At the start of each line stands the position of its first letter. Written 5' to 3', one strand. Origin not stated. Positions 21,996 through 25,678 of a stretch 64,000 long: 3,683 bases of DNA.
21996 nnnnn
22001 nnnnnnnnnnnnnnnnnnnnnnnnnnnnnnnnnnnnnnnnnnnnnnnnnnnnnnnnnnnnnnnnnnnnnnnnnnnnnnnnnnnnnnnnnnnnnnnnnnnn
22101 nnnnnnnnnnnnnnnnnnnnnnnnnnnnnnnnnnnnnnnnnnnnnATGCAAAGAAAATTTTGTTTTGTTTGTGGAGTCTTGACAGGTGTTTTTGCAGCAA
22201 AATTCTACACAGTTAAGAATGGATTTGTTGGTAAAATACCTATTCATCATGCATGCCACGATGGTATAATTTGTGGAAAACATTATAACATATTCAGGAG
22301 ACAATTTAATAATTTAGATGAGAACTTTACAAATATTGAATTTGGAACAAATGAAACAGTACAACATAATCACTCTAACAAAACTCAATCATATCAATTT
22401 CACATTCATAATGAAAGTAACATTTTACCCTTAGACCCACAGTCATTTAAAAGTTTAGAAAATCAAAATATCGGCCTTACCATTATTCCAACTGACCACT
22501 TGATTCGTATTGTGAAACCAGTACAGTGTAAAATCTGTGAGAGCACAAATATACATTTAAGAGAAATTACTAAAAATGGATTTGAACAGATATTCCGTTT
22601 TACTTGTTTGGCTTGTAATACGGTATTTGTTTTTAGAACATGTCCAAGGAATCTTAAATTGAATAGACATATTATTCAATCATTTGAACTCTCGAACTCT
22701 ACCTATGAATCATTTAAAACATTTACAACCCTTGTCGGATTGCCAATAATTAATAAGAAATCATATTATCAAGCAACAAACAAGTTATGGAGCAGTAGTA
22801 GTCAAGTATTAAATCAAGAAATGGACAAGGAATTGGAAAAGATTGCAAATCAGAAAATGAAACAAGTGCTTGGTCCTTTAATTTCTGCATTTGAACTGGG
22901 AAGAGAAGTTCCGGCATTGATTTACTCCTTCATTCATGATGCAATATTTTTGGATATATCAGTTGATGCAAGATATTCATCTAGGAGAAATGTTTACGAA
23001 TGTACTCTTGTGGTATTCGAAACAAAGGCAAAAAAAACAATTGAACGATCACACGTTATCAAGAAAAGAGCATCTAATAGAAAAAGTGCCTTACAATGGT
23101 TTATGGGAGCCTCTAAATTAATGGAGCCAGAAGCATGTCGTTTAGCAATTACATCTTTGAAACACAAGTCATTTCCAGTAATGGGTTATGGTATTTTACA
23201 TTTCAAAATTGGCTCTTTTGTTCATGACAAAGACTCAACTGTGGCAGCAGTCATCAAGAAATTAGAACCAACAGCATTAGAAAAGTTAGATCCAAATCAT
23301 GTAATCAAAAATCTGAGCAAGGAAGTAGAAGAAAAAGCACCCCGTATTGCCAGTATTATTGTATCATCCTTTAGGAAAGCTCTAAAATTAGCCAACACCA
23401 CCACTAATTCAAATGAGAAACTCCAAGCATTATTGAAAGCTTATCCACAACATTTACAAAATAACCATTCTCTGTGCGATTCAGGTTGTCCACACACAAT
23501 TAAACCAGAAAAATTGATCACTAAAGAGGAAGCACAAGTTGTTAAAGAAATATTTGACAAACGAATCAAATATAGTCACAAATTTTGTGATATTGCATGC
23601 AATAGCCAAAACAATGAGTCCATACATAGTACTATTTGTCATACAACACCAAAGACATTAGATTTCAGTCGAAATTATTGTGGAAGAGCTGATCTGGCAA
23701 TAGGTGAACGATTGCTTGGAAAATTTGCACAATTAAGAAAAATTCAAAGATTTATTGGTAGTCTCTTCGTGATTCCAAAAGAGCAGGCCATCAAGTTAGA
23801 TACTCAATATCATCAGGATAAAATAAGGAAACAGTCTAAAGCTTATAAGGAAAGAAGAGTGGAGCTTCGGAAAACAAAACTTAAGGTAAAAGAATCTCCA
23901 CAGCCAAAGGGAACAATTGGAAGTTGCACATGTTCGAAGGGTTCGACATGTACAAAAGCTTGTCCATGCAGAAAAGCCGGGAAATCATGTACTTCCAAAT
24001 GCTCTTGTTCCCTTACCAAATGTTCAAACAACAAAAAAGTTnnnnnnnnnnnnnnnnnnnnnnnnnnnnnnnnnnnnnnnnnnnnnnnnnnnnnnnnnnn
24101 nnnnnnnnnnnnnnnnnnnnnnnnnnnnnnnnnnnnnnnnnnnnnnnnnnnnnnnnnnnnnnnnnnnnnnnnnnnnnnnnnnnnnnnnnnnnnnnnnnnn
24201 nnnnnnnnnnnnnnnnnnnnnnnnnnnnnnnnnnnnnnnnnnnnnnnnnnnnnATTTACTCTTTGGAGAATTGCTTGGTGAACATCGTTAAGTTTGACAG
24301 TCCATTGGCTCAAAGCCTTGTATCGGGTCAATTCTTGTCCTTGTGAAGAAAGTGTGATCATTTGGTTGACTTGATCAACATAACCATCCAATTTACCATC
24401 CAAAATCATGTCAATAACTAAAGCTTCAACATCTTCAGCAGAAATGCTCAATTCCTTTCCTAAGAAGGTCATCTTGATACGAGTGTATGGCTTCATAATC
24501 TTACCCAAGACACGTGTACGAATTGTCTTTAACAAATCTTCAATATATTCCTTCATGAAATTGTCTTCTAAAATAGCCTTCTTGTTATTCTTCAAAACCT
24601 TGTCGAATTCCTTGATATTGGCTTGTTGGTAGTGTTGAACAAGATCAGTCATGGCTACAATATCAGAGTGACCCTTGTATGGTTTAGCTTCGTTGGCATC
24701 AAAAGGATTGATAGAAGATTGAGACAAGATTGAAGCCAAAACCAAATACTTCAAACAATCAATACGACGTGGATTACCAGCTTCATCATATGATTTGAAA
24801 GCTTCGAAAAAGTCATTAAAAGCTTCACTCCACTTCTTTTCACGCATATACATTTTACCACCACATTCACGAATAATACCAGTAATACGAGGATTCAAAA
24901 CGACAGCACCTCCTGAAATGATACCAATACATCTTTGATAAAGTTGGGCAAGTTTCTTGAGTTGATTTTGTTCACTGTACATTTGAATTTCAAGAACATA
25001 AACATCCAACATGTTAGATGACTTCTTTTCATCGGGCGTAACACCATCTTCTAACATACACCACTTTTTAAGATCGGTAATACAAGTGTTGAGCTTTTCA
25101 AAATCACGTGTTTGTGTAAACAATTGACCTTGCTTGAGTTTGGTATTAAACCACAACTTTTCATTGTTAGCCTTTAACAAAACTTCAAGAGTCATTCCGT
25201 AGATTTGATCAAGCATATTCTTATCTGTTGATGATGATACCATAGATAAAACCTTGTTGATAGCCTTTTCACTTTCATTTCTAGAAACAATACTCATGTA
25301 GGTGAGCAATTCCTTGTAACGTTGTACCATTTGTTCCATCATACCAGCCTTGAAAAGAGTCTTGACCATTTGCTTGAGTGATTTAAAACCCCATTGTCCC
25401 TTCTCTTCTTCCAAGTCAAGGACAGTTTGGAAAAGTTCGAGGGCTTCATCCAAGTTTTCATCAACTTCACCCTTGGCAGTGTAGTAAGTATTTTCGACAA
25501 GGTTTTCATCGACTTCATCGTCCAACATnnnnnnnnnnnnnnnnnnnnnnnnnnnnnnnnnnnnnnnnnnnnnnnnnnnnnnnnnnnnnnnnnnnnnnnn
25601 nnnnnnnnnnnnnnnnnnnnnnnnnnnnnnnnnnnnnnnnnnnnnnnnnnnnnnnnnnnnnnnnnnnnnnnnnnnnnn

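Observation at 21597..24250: Candidate inverted-repeat DNA transposon with an unclassified zinc-ribbon/CXC transposase-like ORF, inserted about 57 bp upstream of a tRNA-His gene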

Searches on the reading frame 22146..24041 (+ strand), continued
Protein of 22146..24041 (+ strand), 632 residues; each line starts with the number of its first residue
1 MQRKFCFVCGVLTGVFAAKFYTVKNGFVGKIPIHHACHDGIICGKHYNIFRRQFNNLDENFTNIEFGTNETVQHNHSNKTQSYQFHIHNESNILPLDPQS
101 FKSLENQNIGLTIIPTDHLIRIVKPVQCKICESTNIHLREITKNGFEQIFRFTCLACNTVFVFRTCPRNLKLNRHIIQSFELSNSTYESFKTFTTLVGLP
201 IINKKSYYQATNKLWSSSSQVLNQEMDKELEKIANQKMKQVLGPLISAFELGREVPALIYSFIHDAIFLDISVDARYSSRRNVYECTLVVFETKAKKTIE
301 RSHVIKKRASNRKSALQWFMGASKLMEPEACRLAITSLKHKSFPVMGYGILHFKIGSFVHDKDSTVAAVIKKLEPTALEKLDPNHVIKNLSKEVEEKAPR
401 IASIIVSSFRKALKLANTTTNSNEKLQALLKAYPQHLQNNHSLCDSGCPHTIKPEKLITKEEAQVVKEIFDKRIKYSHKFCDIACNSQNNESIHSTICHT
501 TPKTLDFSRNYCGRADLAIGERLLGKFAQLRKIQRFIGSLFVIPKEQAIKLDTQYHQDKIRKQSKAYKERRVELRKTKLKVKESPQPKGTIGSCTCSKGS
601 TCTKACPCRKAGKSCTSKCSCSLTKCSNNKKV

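Call 75: find_encoding_contigs(protein=P0121, flank=5000)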
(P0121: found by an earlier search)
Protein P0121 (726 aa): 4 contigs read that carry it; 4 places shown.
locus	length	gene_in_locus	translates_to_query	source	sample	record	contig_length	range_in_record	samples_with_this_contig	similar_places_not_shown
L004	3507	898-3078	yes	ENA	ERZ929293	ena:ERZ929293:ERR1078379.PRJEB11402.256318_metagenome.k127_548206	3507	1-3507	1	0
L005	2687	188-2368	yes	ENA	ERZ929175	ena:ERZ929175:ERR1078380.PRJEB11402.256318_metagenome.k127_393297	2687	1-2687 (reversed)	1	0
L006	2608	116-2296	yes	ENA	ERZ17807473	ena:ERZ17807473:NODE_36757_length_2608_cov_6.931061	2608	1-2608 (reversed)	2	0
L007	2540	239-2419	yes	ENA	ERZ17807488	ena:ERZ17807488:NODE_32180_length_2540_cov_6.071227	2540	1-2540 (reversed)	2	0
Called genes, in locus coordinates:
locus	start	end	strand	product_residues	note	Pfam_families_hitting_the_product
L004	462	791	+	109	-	-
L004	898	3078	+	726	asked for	-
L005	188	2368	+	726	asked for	-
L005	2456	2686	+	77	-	?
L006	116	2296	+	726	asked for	-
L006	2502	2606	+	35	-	?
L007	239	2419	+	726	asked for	-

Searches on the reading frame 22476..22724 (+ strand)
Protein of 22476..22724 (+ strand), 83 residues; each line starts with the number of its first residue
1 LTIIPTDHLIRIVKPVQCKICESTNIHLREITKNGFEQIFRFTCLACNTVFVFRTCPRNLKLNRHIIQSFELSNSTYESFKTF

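Call 54: search_protein_families(library=pfam, proteins=[window:22476-22724:+], max_evalue=10)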
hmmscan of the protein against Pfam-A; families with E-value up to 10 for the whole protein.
seq(83 aa): 3 families
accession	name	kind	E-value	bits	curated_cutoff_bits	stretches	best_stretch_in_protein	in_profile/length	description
PF20700.3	Mutator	-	0.001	18.5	26.5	1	7-64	8-74/357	Mutator-like transposase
PF18892.5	DUF5651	-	0.075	13.4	27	1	37-72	11-44/53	Family of unknown function (DUF5651)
PF25809.1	STEEP1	-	0.081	13.1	27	1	23-56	51-84/110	STEEP1 domain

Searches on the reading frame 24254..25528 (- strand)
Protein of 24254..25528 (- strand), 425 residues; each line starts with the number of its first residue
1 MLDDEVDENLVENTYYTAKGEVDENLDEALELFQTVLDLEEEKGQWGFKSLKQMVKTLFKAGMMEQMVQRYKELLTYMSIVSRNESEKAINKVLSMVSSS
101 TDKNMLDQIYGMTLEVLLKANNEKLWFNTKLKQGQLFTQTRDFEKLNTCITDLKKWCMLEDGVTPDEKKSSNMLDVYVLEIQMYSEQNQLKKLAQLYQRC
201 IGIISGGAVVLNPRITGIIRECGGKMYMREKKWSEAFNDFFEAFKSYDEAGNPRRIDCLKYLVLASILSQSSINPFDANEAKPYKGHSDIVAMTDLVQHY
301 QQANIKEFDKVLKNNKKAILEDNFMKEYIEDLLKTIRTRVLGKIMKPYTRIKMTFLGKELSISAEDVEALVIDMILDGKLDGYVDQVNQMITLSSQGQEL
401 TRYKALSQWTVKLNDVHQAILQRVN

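Call 12: search_protein_families(library=pfam, proteins=[window:24254-25528:-], max_evalue=0.001)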
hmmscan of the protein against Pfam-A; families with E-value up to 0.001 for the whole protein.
window:24254-25528:- (425 aa): 1 family
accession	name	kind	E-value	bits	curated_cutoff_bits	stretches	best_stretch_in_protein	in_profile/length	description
PF01399.33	PCI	-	1.2e-20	74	22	1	312-394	1-83/84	PCI domain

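Call 26: find_encoding_contigs(protein=window:24254-25528:-, flank=10000, max_places=10)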
Protein window:24254-25528:- (425 aa): 2 contigs read that carry it; 2 places shown.
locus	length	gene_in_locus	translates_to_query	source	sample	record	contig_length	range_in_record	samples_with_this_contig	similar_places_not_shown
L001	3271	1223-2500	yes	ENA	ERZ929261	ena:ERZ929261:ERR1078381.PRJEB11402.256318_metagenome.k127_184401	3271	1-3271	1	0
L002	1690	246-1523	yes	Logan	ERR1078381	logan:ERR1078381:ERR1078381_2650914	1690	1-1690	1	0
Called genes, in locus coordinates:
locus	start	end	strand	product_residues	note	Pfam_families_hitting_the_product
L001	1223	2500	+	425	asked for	PF01399:PCI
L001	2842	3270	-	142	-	?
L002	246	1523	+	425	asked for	PF01399:PCI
